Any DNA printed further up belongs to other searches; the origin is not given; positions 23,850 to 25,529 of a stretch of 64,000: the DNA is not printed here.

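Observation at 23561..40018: [NiFe]-hydrogenase small and large subunit genes split about 13.9 kb apart around a c-di-GMP / His-kinase / small-GTPase island: candidate H2- or redox-sensing signalling system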

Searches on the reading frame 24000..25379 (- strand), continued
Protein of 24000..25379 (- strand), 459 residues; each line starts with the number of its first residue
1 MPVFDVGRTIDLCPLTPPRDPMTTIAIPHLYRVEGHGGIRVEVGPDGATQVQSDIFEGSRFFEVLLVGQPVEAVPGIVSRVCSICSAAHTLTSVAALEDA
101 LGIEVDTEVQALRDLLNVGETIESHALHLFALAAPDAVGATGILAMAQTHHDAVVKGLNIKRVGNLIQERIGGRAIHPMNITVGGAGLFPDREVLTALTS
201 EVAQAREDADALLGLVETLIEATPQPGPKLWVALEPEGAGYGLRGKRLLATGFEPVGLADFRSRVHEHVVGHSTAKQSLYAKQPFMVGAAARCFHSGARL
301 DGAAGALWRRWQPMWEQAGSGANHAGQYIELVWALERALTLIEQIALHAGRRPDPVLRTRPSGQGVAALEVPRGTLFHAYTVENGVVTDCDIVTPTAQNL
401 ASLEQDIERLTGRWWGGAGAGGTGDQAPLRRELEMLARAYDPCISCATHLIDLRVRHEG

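Call 33: find_homologous_proteins(query=A2, max_evalue=1e-20)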
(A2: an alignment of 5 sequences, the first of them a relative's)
Query A2 (5 sequences) (342 aa, profile of the alignment): 2284 proteins with E <= 1e-20 among 8000 candidates; the best 120 are listed.
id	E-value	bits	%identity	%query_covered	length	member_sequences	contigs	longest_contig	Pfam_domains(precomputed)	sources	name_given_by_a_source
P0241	1.3e-178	611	100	100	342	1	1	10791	PF17179.10,PF00037.33,PF13484.12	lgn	-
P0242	2.5e-178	610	65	100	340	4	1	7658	PF17179.10,PF12797.13,PF00037.33,PF13237.12,PF13187.12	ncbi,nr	ncbi:MAG: 4Fe-4S dicluster domain-containing protein [Magnetococcales bacterium]|nr:4Fe-4S dicluster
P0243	7.1e-173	592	53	100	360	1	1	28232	PF14697.12,PF17179.10,PF00037.33,PF13746.12,PF12838.13,PF13534.12,PF25160.2,PF13237.12,PF13183.12,PF13187.12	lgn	-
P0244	1.2e-170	585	42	99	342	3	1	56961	PF17179.10,PF13746.12,PF12838.13,PF13534.12,PF13237.12,PF13183.12,PF13187.12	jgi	-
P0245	8.9e-162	556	40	99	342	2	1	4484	PF14697.12,PF17179.10,PF13746.12,PF13484.12,PF12838.13,PF13534.12,PF13183.12,PF13187.12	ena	-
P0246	3.6e-159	547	42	99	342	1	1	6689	PF17179.10,PF13746.12,PF12838.13,PF13534.12,PF13237.12,PF13183.12,PF13187.12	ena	-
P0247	3.6e-159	547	42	99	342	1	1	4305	PF17179.10,PF13746.12,PF12838.13,PF13534.12,PF13237.12,PF13183.12,PF13187.12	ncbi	-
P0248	3.8e-159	547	42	99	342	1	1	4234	PF17179.10,PF13746.12,PF12838.13,PF13534.12,PF13183.12,PF13187.12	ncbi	-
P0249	8.2e-159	546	42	99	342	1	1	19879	PF17179.10,PF13746.12,PF12838.13,PF13534.12,PF13237.12,PF13183.12,PF13187.12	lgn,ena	-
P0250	1.2e-158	546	42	99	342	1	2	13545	PF17179.10,PF13746.12,PF12838.13,PF13534.12,PF13237.12,PF13183.12,PF13187.12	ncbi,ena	-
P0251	1.3e-158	546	42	99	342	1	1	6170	PF17179.10,PF13746.12,PF12838.13,PF13534.12,PF13237.12,PF13183.12,PF13187.12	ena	-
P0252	3.7e-158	544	42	99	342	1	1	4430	PF17179.10,PF13746.12,PF12838.13,PF13534.12,PF13237.12,PF13183.12,PF13187.12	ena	-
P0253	5.1e-158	544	42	99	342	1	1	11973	PF14697.12,PF17179.10,PF13746.12,PF12838.13,PF13534.12,PF13237.12,PF13183.12,PF13187.12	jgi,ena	-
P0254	5.4e-158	544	42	99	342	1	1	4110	PF17179.10,PF13746.12,PF12838.13,PF13534.12,PF13237.12,PF13183.12,PF13187.12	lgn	-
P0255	8.0e-158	543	40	99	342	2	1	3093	PF17179.10,PF12797.13,PF12838.13,PF13534.12,PF13237.12,PF13183.12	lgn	-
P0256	9.8e-158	543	42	99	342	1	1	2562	PF14697.12,PF17179.10,PF13746.12,PF12838.13,PF13534.12,PF13237.12,PF13183.12,PF13187.12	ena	-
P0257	3.0e-157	541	42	99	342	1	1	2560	PF17179.10,PF13746.12,PF12838.13,PF13534.12,PF13237.12,PF13183.12,PF13187.12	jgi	-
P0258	4.8e-157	540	42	99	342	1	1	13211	PF17179.10,PF13746.12,PF12838.13,PF13534.12,PF13237.12,PF13183.12,PF13187.12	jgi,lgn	-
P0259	7.9e-157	540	41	99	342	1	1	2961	PF17179.10,PF13746.12,PF12838.13,PF13534.12,PF13237.12,PF13183.12,PF13187.12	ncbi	-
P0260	1.2e-156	539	41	99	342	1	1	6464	PF17179.10,PF13746.12,PF12838.13,PF13534.12,PF13237.12,PF13183.12,PF13187.12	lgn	-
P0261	1.9e-156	538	58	100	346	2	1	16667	PF17179.10,PF00037.33,PF13237.12,PF13187.12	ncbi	-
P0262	7.1e-156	537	40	99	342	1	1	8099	PF17179.10,PF13746.12,PF12838.13,PF13534.12,PF13183.12,PF13187.12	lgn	-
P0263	1.6e-155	535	42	99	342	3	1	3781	PF17179.10,PF13746.12,PF12838.13,PF13534.12,PF13187.12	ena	-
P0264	1.7e-155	535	41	99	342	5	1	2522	PF17179.10,PF12797.13,PF00037.33,PF13746.12,PF12838.13,PF13534.12,PF13237.12,PF13183.12,PF13187.12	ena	-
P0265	2.2e-155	535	40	99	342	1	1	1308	PF17179.10,PF13746.12,PF12838.13,PF13534.12,PF13237.12,PF13183.12,PF13187.12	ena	-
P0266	2.6e-155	535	40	99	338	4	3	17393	PF17179.10,PF13746.12,PF12838.13,PF13534.12,PF13237.12,PF13187.12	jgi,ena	-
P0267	6.1e-155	533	40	99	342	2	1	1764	PF17179.10,PF00037.33,PF13746.12,PF12838.13,PF13534.12,PF13183.12,PF13187.12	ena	-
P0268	3.0e-153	528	41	99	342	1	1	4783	PF17179.10,PF12797.13,PF00037.33,PF13746.12,PF13484.12,PF12838.13,PF13534.12,PF13237.12,PF13183.12,PF13187.12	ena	-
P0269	4.5e-153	527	58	100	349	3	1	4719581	PF17179.10,PF13183.12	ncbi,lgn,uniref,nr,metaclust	ncbi:4Fe-4S ferredoxin, iron-sulfur binding domain protein [Magnetococcus marinus MC-1]|uniref:4Fe-4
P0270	9.6e-153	526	42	100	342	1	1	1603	PF17179.10,PF00037.33,PF13746.12,PF12838.13,PF13534.12,PF13183.12,PF13187.12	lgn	-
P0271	1.5e-152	526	41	99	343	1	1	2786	PF17179.10,PF00037.33,PF13746.12,PF12838.13,PF13534.12,PF13187.12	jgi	jgi:sulfhydrogenase subunit beta (sulfur reductase)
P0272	2.0e-150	519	60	100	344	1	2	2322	PF17179.10,PF00037.33,PF13746.12,PF13534.12,PF13237.12,PF13187.12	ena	-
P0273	2.8e-150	518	59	100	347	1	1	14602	PF14697.12,PF17179.10,PF13237.12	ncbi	-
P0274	2.7e-147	508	40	99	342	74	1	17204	PF17179.10,PF12797.13,PF00037.33,PF13746.12,PF12838.13,PF13534.12,PF13237.12,PF13183.12,PF13187.12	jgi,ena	-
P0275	1.7e-146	506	42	99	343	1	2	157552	PF14697.12,PF17179.10,PF12797.13,PF12837.13,PF00037.33,PF12838.13,PF13534.12,PF25160.2,PF13237.12,PF13183.12,PF13187.12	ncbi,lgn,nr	ncbi:MAG: 4Fe-4S dicluster domain-containing protein [Bacillota bacterium]|nr:4Fe-4S dicluster domai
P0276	7.2e-145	500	62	100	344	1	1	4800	PF17179.10,PF12838.13,PF13534.12,PF13187.12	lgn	-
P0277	1.5e-144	499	42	95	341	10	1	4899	PF14697.12,PF17179.10,PF00037.33,PF13746.12,PF12838.13,PF13237.12,PF13187.12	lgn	-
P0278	3.5e-144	498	43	99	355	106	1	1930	PF17179.10,PF13746.12,PF12838.13,PF13534.12,PF13237.12,PF13183.12,PF13187.12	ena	-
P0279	6.2e-144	497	40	99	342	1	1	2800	PF14697.12,PF17179.10,PF12837.13,PF13746.12,PF13484.12,PF12838.13,PF13534.12,PF12797.13,PF00037.33,PF13237.12,PF13183.12,PF13187.12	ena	-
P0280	1.8e-142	493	41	99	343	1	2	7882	PF14697.12,PF17179.10,PF12797.13,PF12837.13,PF00037.33,PF12838.13,PF13534.12,PF13237.12,PF13183.12,PF13187.12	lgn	-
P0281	2.0e-142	492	41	99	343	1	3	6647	PF14697.12,PF17179.10,PF12797.13,PF12837.13,PF00037.33,PF13746.12,PF12838.13,PF13534.12,PF13237.12,PF13183.12,PF13187.12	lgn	-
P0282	8.4e-142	490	42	99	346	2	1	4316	PF17179.10,PF12797.13,PF00037.33,PF13746.12,PF12838.13,PF13534.12,PF13237.12,PF13183.12,PF13187.12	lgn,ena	-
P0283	3.3e-141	488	40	99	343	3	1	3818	PF14697.12,PF17179.10,PF12797.13,PF12837.13,PF00037.33,PF12838.13,PF13534.12,PF25160.2,PF13237.12,PF13183.12,PF13187.12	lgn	-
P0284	4.9e-141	488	41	99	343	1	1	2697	PF14697.12,PF17179.10,PF12797.13,PF12837.13,PF00037.33,PF13746.12,PF12838.13,PF13534.12,PF13237.12,PF13183.12,PF13187.12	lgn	-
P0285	8.6e-141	487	39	99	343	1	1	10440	PF14697.12,PF17179.10,PF12797.13,PF12837.13,PF00037.33,PF12838.13,PF13534.12,PF13237.12,PF13183.12,PF13187.12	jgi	jgi:sulfhydrogenase subunit beta (sulfur reductase)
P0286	2.2e-140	486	53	100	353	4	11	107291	PF17179.10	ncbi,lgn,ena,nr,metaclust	ncbi:MAG: hypothetical protein COX57_06045 [Alphaproteobacteria bacterium CG_4_10_14_0_2_um_filter_6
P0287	5.1e-140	484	44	81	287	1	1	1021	PF17179.10,PF13746.12,PF12838.13,PF13534.12,PF13237.12,PF13183.12,PF13187.12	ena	-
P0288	5.5e-140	484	38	99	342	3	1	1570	PF14697.12,PF17179.10,PF12797.13,PF12837.13,PF00037.33,PF13746.12,PF12838.13,PF13534.12,PF13237.12,PF13183.12,PF13187.12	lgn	-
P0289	6.5e-140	484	48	100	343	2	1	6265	PF17179.10,PF13534.12,PF13237.12,PF13187.12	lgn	-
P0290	1.3e-139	483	40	94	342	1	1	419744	PF14697.12,PF17179.10,PF12797.13,PF12837.13,PF00037.33,PF12838.13,PF13534.12,PF25160.2,PF13237.12,PF13183.12,PF13187.12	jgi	jgi:sulfhydrogenase subunit beta (sulfur reductase)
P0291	1.6e-139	483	39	99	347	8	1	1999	PF17179.10,PF12797.13,PF00037.33,PF12838.13,PF13534.12,PF13237.12,PF13187.12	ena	-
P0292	5.1e-139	481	40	99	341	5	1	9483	PF14697.12,PF17179.10,PF12797.13,PF12837.13,PF00037.33,PF13746.12,PF12838.13,PF13534.12,PF13237.12,PF13183.12,PF13187.12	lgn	-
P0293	1.1e-138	480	41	99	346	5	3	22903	PF17179.10,PF12797.13,PF00037.33,PF13746.12,PF13484.12,PF12838.13,PF13534.12,PF13237.12,PF13183.12,PF13187.12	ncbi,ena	-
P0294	3.2e-138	479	42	99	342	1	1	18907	PF14697.12,PF17179.10,PF12837.13,PF13746.12,PF13484.12,PF12838.13,PF13534.12,PF12797.13,PF00037.33,PF13237.12,PF13183.12,PF13187.12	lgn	-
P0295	6.7e-138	477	39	99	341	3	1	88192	PF17179.10,PF13746.12,PF13237.12,PF13183.12,PF13187.12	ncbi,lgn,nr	ncbi:MAG: 4Fe-4S dicluster domain-containing protein [candidate division KSB1 bacterium]|nr:4Fe-4S d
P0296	8.4e-138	477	38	99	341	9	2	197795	PF14697.12,PF17179.10,PF12797.13,PF12837.13,PF00037.33,PF12838.13,PF13534.12,PF13237.12,PF13183.12,PF13187.12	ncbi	-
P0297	1.3e-137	477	50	100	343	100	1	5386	PF17179.10,PF13746.12,PF13534.12,PF13187.12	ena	-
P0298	8.8e-137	474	40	99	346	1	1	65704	PF14697.12,PF17179.10,PF12797.13,PF00037.33,PF13746.12,PF12838.13,PF13534.12,PF13237.12,PF13187.12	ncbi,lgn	-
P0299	9.7e-137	474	40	99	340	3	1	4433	PF17179.10,PF13237.12,PF13187.12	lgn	-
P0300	1.4e-136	473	40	99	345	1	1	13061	PF17179.10,PF12797.13,PF00037.33,PF13746.12,PF12838.13,PF13534.12,PF13237.12,PF13187.12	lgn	-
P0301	1.7e-136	473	39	99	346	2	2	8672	PF14697.12,PF17179.10,PF12797.13,PF00037.33,PF13746.12,PF12838.13,PF13534.12,PF13237.12,PF13187.12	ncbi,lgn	-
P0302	5.7e-136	471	40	99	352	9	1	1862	PF14697.12,PF17179.10,PF12797.13,PF00037.33,PF13746.12,PF13484.12,PF12838.13,PF13534.12,PF13237.12,PF13183.12,PF13187.12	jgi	jgi:sulfhydrogenase subunit beta (sulfur reductase)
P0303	9.4e-136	470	39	99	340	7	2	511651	PF17179.10,PF13534.12,PF13237.12,PF13187.12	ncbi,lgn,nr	ncbi:MAG: Sulfhydrogenase II subunit b [Ignavibacteriae bacterium]|nr:MAG: Sulfhydrogenase II subuni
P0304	1.3e-135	470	41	99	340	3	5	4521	PF17179.10,PF12797.13,PF00037.33,PF13746.12,PF13237.12,PF13183.12,PF13187.12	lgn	-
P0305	1.6e-135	470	39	99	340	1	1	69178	PF17179.10,PF12838.13,PF13237.12,PF13187.12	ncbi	-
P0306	5.4e-135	468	42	99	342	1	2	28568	PF14697.12,PF17179.10,PF12837.13,PF13746.12,PF12838.13,PF13534.12,PF12797.13,PF00037.33,PF25160.2,PF13237.12,PF13183.12,PF13187.12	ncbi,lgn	ncbi:MAG: 4Fe-4S dicluster domain-containing protein [Chitinophagales bacterium]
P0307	8.1e-135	467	39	99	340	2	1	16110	PF17179.10,PF13746.12,PF13534.12,PF13237.12,PF13187.12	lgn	-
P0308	2.2e-134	466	42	99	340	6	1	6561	PF14697.12,PF17179.10,PF00037.33,PF13746.12,PF12838.13,PF13183.12,PF13187.12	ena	-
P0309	2.4e-134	466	42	99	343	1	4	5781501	PF14697.12,PF17179.10,PF12797.13,PF00037.33,PF13746.12,PF12838.13,PF13534.12,PF13237.12,PF13183.12,PF13187.12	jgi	jgi:sulfhydrogenase subunit beta (sulfur reductase)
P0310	3.3e-134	465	40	99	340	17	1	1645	PF17179.10,PF12838.13,PF13534.12,PF13237.12,PF13187.12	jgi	jgi:sulfhydrogenase subunit beta (sulfur reductase)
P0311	3.4e-134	465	42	99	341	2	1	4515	PF17179.10,PF00037.33,PF13746.12,PF12838.13,PF13534.12,PF13237.12,PF13187.12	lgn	-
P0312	8.8e-134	464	42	100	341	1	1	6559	PF14697.12,PF17179.10,PF13746.12,PF12838.13,PF13534.12,PF13237.12,PF13187.12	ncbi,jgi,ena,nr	ncbi:MAG TPA: 4Fe-4S dicluster domain-containing protein [bacterium]|nr:4Fe-4S dicluster domain-cont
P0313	1.0e-133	464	43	99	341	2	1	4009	PF17179.10,PF13534.12,PF13237.12,PF13187.12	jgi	jgi:sulfhydrogenase subunit beta (sulfur reductase)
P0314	1.1e-133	464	40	99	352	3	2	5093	PF17179.10,PF12797.13,PF00037.33,PF13746.12,PF13484.12,PF12838.13,PF13534.12,PF13237.12,PF13183.12,PF13187.12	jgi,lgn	jgi:sulfhydrogenase subunit beta (sulfur reductase)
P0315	1.8e-133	463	41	99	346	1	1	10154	PF14697.12,PF17179.10,PF12797.13,PF00037.33,PF13746.12,PF12838.13,PF13534.12,PF13237.12,PF13183.12,PF13187.12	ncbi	-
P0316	5.0e-133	461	38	99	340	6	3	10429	PF17179.10,PF12838.13,PF13534.12,PF13183.12,PF13187.12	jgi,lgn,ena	-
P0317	5.6e-133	461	40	99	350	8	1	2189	PF17179.10,PF13534.12,PF13237.12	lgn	-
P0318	1.4e-132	460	43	99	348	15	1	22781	PF17179.10,PF12797.13,PF00037.33,PF13746.12,PF12838.13,PF13534.12,PF13237.12,PF13183.12,PF13187.12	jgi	jgi:sulfhydrogenase subunit beta (sulfur reductase)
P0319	3.1e-132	459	40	99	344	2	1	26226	PF14697.12,PF17179.10,PF12797.13,PF00037.33,PF13746.12,PF12838.13,PF13237.12,PF13183.12,PF13187.12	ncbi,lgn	-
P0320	3.5e-132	459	41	99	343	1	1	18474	PF14697.12,PF17179.10,PF12797.13,PF00037.33,PF13746.12,PF12838.13,PF13534.12,PF13237.12,PF13183.12,PF13187.12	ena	-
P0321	4.3e-132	458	38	99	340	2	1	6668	PF17179.10,PF13746.12,PF13534.12,PF13237.12,PF13187.12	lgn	-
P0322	4.4e-132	458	37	99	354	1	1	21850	PF17179.10,PF12838.13,PF13237.12,PF13187.12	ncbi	-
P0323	7.5e-132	458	42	99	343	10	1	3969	PF17179.10,PF00037.33,PF13746.12,PF12838.13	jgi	jgi:sulfhydrogenase subunit beta (sulfur reductase)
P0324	8.4e-132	457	39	99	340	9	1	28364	PF17179.10,PF12838.13,PF13534.12,PF13237.12,PF13187.12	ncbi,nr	ncbi:MAG: 4Fe-4S dicluster domain-containing protein [Bacteroidota bacterium]|nr:4Fe-4S dicluster do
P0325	1.2e-131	457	40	99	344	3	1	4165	PF14697.12,PF17179.10,PF13746.12,PF13484.12,PF12838.13,PF13534.12,PF12797.13,PF00037.33,PF25160.2,PF13237.12,PF13183.12,PF13187.12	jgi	jgi:sulfhydrogenase subunit beta (sulfur reductase)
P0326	1.4e-131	457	38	99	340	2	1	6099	PF17179.10,PF13534.12,PF13237.12,PF13187.12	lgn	-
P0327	1.5e-131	457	42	99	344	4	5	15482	PF14697.12,PF17179.10,PF12837.13,PF13746.12,PF13484.12,PF12838.13,PF13534.12,PF12797.13,PF00037.33,PF13237.12,PF13183.12,PF13187.12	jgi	-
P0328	1.6e-131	457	39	99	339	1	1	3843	PF17179.10,PF12838.13,PF13237.12,PF13187.12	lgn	-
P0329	1.9e-131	456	42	98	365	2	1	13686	PF17179.10,PF13746.12,PF12838.13,PF13534.12,PF13237.12,PF13187.12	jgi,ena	jgi:sulfhydrogenase subunit beta (sulfur reductase)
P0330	2.6e-131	456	41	99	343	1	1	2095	PF14697.12,PF17179.10,PF12797.13,PF00037.33,PF13746.12,PF12838.13,PF13534.12,PF13237.12,PF13187.12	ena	-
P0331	2.7e-131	456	38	99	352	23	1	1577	PF14697.12,PF17179.10,PF12797.13,PF00037.33,PF13746.12,PF12838.13,PF13237.12,PF13183.12,PF13187.12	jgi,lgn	jgi:sulfhydrogenase subunit beta (sulfur reductase)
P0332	2.8e-131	456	41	99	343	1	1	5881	PF14697.12,PF17179.10,PF12797.13,PF00037.33,PF13746.12,PF12838.13,PF13534.12,PF13237.12,PF13187.12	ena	-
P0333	6.6e-131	454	40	99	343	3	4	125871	PF14697.12,PF17179.10,PF12797.13,PF00037.33,PF13746.12,PF12838.13,PF13534.12,PF13237.12,PF13187.12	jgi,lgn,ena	-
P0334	7.0e-131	454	39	99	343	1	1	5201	PF14697.12,PF17179.10,PF12797.13,PF00037.33,PF13484.12,PF12838.13,PF13534.12,PF13237.12,PF13187.12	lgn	-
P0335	1.8e-130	453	40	99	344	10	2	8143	PF14697.12,PF17179.10,PF12837.13,PF13484.12,PF12838.13,PF13534.12,PF12797.13,PF00037.33,PF25160.2,PF13237.12,PF13183.12,PF13187.12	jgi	jgi:sulfhydrogenase subunit beta (sulfur reductase)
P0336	1.9e-130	453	41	99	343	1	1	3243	PF14697.12,PF17179.10,PF12797.13,PF00037.33,PF13746.12,PF12838.13,PF13534.12,PF13237.12,PF13187.12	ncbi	-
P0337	2.1e-130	453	41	99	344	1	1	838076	PF14697.12,PF17179.10,PF12837.13,PF13746.12,PF13484.12,PF12838.13,PF13534.12,PF12797.13,PF00037.33,PF25160.2,PF13237.12,PF13183.12,PF13187.12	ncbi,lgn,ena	-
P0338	2.6e-130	453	43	84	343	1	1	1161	PF14697.12,PF17179.10,PF12797.13,PF00037.33,PF13746.12,PF12838.13,PF13534.12,PF13237.12,PF13187.12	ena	-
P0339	6.4e-130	451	42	99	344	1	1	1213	PF14697.12,PF17179.10,PF12797.13,PF12837.13,PF00037.33,PF13746.12,PF13484.12,PF12838.13,PF13237.12,PF13183.12,PF13187.12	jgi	jgi:sulfhydrogenase subunit beta (sulfur reductase)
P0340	7.2e-130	451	40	99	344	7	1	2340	PF14697.12,PF17179.10,PF12797.13,PF00037.33,PF13746.12,PF12838.13,PF13534.12,PF13237.12,PF13187.12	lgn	-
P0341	7.9e-130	451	41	99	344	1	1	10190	PF14697.12,PF17179.10,PF12797.13,PF00037.33,PF13746.12,PF12838.13,PF13237.12,PF13187.12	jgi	jgi:sulfhydrogenase subunit beta (sulfur reductase)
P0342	8.6e-130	451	41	99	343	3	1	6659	PF14697.12,PF17179.10,PF12797.13,PF00037.33,PF13534.12,PF13183.12,PF13187.12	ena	-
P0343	1.3e-129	450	40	99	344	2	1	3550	PF14697.12,PF17179.10,PF12797.13,PF00037.33,PF13746.12,PF12838.13,PF13534.12,PF13187.12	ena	-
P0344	1.7e-129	450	39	99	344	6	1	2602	PF14697.12,PF17179.10,PF12797.13,PF00037.33,PF13746.12,PF12838.13,PF13534.12,PF13237.12,PF13183.12,PF13187.12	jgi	jgi:sulfhydrogenase subunit beta (sulfur reductase)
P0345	2.0e-129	450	40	95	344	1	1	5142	PF14697.12,PF17179.10,PF12837.13,PF13746.12,PF13484.12,PF12838.13,PF13534.12,PF12797.13,PF00037.33,PF13237.12,PF13183.12,PF13187.12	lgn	-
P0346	2.1e-129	450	39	99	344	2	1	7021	PF14697.12,PF17179.10,PF12797.13,PF00037.33,PF12838.13,PF13534.12,PF13237.12,PF13187.12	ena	-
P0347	2.8e-129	449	41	98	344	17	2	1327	PF14697.12,PF17179.10,PF12797.13,PF00037.33,PF12838.13,PF13534.12,PF13187.12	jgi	jgi:sulfhydrogenase subunit beta (sulfur reductase)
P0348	3.9e-129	449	39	99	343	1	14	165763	PF14697.12,PF17179.10,PF12797.13,PF12837.13,PF00037.33,PF13746.12,PF12838.13,PF13534.12,PF13237.12,PF13187.12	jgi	jgi:sulfhydrogenase subunit beta (sulfur reductase)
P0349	4.1e-129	449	42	97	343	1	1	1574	PF14697.12,PF17179.10,PF12797.13,PF00037.33,PF13746.12,PF12838.13,PF13534.12,PF13237.12,PF13183.12,PF13187.12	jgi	-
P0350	4.3e-129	449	38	99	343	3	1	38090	PF14697.12,PF17179.10,PF12837.13,PF13746.12,PF13484.12,PF12838.13,PF13534.12,PF12797.13,PF00037.33,PF25160.2,PF13237.12,PF13183.12,PF13187.12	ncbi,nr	ncbi:MAG TPA: 4Fe-4S dicluster domain-containing protein [Longimicrobiales bacterium]|nr:4Fe-4S dicl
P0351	6.0e-129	448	40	99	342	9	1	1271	PF14697.12,PF17179.10,PF13746.12,PF12838.13,PF13534.12,PF13237.12,PF13183.12,PF13187.12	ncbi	-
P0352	7.0e-129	448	39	100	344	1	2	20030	PF14697.12,PF17179.10,PF12797.13,PF00037.33,PF13746.12,PF13484.12,PF12838.13,PF13534.12,PF13187.12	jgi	-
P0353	8.5e-129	448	41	99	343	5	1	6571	PF17179.10,PF12797.13,PF00037.33,PF13746.12,PF12838.13,PF13534.12,PF13183.12,PF13187.12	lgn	-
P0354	8.9e-129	447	42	100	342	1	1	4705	PF14697.12,PF17179.10,PF12797.13,PF00037.33,PF12838.13,PF13534.12,PF13237.12,PF13183.12,PF13187.12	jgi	jgi:sulfhydrogenase subunit beta (sulfur reductase)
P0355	1.2e-128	447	40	99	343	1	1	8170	PF14697.12,PF17179.10,PF13746.12,PF12838.13,PF13534.12,PF13237.12,PF13183.12,PF13187.12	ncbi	-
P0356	1.5e-128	447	40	99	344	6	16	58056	PF14697.12,PF17179.10,PF12797.13,PF00037.33,PF13746.12,PF12838.13,PF13237.12,PF13183.12,PF13187.12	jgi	jgi:sulfhydrogenase subunit beta (sulfur reductase)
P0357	1.5e-128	447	41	99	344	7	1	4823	PF17179.10,PF12797.13,PF12837.13,PF00037.33,PF13484.12,PF12838.13,PF13534.12,PF13237.12,PF13183.12,PF13187.12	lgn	-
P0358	1.6e-128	447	36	99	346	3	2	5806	PF17179.10,PF12838.13,PF13534.12,PF13187.12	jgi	jgi:sulfhydrogenase subunit beta (sulfur reductase)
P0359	1.7e-128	447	41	99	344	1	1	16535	PF14697.12,PF17179.10,PF12797.13,PF12837.13,PF00037.33,PF13746.12,PF12838.13,PF13534.12,PF13237.12,PF13187.12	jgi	jgi:sulfhydrogenase subunit beta (sulfur reductase)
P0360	1.7e-128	447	40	99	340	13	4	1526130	PF17179.10,PF13746.12,PF13534.12,PF13237.12,PF13187.12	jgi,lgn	jgi:sulfhydrogenase subunit beta (sulfur reductase)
